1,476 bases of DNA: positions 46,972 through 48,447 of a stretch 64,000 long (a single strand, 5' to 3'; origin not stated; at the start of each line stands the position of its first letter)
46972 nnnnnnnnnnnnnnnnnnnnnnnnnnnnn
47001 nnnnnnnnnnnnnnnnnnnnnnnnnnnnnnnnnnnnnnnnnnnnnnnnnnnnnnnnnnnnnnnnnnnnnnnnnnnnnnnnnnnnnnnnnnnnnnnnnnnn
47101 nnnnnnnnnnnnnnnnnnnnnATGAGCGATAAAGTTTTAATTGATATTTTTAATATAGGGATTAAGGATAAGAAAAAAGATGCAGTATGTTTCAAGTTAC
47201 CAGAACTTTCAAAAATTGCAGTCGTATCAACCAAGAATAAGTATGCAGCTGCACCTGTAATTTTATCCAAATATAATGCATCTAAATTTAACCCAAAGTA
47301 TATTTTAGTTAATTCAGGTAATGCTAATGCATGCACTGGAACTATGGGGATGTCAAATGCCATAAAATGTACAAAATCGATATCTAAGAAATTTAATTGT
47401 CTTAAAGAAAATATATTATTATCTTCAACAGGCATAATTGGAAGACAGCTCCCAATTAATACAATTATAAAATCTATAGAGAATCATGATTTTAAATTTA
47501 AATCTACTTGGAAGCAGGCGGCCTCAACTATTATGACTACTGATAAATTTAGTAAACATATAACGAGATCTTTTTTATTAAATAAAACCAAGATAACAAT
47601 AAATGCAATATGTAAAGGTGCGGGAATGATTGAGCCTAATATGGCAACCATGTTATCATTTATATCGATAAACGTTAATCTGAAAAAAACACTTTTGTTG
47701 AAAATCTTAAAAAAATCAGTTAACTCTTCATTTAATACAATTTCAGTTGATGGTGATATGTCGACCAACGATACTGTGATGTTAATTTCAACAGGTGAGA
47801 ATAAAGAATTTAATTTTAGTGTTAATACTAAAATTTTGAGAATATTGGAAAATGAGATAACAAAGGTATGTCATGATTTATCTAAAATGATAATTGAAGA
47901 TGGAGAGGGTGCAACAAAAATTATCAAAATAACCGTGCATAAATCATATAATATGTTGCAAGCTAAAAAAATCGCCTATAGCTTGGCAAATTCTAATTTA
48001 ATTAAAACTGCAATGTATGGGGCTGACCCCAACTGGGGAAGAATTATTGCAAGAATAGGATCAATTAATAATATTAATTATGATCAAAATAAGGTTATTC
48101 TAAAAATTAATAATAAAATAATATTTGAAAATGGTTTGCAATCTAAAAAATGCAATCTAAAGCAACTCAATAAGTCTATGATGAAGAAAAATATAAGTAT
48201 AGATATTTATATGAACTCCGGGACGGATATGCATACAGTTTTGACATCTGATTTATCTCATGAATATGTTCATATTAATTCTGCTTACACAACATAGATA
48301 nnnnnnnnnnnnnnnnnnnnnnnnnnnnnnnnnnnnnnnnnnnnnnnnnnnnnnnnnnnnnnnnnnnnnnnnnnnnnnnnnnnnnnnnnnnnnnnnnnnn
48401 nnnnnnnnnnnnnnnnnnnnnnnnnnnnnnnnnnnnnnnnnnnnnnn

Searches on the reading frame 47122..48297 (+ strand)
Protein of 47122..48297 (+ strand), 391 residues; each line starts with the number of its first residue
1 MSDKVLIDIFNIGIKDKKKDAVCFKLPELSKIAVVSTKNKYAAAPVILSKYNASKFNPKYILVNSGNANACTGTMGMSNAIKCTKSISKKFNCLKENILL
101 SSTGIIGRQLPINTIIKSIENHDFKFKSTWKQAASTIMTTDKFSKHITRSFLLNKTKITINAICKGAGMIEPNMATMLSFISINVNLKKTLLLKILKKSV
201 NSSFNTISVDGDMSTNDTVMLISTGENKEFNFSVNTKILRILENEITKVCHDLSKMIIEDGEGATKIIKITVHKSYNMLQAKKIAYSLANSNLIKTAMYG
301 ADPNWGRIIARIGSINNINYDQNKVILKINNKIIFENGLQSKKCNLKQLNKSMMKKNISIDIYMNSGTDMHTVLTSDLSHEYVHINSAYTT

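Call 66: search_protein_families(library=pfam, proteins=[window:47122-48297:+], max_evalue=0.00001)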
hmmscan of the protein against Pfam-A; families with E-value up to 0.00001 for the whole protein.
window:47122-48297:+ (391 aa): 1 family
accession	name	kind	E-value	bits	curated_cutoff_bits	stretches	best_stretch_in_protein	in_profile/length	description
PF01960.23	ArgJ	-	1.9e-119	399.2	32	1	10-391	5-377/377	ArgJ family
